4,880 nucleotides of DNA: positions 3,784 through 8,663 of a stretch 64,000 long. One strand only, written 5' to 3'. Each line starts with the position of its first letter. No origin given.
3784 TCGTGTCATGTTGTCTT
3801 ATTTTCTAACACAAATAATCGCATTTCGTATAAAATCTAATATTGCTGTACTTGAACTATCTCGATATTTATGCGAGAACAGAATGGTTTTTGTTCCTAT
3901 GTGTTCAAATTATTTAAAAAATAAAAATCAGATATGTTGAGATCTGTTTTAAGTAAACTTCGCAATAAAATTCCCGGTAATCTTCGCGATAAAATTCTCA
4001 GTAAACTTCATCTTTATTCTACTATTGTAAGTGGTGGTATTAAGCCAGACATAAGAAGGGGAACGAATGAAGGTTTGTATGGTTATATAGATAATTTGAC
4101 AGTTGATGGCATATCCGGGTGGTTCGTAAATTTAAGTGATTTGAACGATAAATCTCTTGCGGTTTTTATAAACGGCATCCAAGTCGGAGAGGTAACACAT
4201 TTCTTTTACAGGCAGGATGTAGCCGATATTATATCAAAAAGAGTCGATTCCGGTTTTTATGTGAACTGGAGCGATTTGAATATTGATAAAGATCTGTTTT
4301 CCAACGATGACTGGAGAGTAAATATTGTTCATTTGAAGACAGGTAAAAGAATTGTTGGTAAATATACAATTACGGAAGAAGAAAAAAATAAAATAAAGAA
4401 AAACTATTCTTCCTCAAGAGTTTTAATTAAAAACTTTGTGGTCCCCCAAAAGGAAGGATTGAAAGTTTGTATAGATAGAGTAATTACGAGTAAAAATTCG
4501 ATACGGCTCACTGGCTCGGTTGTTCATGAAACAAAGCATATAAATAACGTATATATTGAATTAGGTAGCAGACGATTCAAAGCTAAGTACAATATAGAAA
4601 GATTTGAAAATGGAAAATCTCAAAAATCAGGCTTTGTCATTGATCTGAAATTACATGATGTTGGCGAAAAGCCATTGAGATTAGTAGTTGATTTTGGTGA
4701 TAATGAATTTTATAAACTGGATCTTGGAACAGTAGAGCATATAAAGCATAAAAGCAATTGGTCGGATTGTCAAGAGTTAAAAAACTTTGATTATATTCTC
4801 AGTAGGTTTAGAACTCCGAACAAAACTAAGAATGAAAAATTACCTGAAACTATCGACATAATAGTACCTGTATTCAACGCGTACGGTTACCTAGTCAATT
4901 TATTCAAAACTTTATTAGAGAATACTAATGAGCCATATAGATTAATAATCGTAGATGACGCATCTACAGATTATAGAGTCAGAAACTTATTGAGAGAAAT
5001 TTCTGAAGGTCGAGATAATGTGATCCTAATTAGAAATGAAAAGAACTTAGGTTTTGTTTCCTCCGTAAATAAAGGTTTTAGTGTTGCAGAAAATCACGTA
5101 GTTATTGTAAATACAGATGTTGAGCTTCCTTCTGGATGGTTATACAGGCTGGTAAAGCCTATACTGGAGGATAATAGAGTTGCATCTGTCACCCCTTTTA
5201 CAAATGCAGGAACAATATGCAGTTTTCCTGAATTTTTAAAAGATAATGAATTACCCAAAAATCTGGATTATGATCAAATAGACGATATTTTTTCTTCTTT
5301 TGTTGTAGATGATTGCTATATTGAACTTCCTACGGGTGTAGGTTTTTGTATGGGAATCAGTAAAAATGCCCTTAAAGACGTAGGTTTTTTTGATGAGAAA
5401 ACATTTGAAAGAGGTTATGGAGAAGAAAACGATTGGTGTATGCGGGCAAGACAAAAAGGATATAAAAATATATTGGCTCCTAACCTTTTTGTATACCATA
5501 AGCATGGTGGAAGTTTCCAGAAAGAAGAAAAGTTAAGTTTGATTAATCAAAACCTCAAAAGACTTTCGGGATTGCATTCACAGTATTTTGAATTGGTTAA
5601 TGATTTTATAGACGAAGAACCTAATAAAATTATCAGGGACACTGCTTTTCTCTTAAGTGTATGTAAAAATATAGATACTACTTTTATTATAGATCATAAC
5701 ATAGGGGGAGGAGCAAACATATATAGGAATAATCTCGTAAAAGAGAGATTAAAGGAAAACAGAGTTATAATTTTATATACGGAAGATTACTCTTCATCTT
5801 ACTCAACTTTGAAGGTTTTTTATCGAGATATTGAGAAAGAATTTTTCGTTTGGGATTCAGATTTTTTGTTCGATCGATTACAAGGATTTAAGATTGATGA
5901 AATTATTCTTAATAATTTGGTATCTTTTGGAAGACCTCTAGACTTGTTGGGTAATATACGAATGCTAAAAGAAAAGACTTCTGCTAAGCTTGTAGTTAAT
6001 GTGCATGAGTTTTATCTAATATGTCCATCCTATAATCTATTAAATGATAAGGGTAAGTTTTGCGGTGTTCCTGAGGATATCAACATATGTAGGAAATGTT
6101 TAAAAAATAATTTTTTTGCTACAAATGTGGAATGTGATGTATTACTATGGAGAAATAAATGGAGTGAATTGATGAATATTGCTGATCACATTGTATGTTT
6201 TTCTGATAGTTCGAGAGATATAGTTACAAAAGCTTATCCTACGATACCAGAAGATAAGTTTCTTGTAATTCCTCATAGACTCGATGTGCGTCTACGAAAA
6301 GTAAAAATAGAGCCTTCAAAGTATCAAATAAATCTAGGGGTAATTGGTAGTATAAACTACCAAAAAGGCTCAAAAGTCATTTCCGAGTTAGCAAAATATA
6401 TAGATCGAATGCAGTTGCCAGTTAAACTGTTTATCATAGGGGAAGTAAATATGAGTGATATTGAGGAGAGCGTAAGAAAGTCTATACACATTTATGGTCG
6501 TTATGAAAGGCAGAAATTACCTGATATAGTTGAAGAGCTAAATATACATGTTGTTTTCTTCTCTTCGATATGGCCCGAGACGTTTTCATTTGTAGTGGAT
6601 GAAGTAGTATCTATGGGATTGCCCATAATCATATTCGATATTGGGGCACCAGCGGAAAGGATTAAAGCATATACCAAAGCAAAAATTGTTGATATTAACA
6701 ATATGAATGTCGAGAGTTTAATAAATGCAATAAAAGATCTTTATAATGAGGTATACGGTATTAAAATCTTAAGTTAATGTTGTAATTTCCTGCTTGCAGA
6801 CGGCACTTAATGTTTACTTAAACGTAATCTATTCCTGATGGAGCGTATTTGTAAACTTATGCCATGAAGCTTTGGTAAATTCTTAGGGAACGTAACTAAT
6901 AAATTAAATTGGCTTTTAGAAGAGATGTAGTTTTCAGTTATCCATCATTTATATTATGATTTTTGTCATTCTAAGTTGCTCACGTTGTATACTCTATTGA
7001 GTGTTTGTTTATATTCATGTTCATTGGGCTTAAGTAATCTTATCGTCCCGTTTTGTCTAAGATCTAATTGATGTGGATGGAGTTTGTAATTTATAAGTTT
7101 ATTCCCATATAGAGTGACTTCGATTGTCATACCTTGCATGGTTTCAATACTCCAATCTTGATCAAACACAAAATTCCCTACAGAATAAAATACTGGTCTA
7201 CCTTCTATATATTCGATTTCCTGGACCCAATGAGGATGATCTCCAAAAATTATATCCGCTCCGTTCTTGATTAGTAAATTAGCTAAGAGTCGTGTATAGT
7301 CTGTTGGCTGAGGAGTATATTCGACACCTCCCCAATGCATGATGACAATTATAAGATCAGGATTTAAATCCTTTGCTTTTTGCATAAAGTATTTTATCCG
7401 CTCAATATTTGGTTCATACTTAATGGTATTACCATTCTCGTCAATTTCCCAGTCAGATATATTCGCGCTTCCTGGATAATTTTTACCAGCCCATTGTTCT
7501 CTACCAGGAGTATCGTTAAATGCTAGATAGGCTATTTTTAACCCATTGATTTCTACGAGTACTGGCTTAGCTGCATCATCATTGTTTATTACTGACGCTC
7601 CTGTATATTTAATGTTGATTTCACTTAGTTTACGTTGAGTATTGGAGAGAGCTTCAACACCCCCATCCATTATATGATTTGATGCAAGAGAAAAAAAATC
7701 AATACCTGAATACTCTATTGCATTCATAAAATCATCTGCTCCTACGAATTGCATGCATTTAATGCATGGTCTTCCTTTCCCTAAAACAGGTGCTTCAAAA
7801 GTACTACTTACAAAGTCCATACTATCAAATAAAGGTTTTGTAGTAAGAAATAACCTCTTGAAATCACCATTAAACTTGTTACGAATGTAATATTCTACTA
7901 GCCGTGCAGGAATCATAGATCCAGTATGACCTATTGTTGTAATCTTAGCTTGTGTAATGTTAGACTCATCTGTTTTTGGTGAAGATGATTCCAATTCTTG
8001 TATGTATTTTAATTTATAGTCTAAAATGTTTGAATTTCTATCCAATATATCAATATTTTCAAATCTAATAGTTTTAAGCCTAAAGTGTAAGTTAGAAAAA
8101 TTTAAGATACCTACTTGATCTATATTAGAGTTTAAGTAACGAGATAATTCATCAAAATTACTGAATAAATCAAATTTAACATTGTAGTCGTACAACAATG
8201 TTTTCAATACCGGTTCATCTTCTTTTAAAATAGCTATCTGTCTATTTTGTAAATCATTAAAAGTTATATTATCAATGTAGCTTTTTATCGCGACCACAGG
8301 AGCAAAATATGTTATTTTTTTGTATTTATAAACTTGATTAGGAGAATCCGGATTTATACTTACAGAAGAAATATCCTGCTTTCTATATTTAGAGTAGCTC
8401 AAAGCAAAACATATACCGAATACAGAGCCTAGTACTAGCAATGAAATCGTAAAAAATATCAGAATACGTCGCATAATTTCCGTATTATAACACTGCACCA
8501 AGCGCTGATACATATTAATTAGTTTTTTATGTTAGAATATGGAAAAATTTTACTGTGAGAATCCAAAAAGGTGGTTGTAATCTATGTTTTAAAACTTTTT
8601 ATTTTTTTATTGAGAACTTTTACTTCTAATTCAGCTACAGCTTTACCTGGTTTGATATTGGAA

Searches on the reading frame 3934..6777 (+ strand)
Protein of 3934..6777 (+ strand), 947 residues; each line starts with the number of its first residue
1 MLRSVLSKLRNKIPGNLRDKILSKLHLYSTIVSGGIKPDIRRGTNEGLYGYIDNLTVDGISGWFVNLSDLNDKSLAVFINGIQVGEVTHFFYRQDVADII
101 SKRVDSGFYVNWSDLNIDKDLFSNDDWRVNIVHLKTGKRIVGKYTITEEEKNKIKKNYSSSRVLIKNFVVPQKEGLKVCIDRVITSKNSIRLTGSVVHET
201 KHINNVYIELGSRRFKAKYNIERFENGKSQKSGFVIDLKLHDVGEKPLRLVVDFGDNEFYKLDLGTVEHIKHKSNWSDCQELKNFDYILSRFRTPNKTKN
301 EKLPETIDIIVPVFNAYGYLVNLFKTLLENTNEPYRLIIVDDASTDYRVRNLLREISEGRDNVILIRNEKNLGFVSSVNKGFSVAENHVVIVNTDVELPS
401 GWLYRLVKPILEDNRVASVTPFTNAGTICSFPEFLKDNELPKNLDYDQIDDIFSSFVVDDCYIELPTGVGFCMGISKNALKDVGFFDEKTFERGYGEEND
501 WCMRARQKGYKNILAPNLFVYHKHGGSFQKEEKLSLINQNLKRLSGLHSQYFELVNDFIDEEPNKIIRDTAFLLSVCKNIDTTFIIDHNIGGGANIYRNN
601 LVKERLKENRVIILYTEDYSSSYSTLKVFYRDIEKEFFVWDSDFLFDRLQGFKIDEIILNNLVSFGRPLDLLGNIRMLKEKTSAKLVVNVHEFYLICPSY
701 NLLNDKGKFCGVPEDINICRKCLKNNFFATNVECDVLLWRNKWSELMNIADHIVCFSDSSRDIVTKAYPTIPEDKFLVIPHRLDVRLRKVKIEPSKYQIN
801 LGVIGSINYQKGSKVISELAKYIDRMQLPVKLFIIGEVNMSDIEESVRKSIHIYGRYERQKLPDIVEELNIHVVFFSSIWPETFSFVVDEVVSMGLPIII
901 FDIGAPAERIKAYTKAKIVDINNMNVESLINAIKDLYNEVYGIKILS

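Call 57: search_protein_families(library=pfam, proteins=[window:3934-6777:+], max_evalue=0.0001)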
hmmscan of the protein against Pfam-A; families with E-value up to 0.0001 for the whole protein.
window:3934-6777:+ (947 aa): 4 families
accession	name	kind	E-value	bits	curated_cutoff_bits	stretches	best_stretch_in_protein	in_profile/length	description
PF00535.33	Glycos_transf_2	-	8.7e-22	78.3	23.3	1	309-482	2-166/168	Glycosyl transferase family 2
PF00534.26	Glycos_transf_1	-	8.7e-14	51.9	26.4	1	801-938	18-157/172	Glycosyl transferases group 1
PF13692.12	Glyco_trans_1_4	-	7.1e-10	39.7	27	1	800-938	3-141/142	Glycosyl transferases group 1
PF13641.12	Glyco_tranf_2_3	-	4.5e-06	27.3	27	1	307-533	3-222/230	Glycosyltransferase like family 2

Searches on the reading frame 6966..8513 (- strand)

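Call 11: search_protein_families(library=pfam, proteins=[window:6966-8513:-], max_evalue=0.001)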
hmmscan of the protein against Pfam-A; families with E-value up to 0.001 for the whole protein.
window:6966-8513:- (515 aa): 1 family
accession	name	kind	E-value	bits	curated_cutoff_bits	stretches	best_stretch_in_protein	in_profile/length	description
PF09587.15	PGA_cap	-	1.8e-54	185.4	27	1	195-452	3-255/255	Bacterial capsule synthesis protein PGA_cap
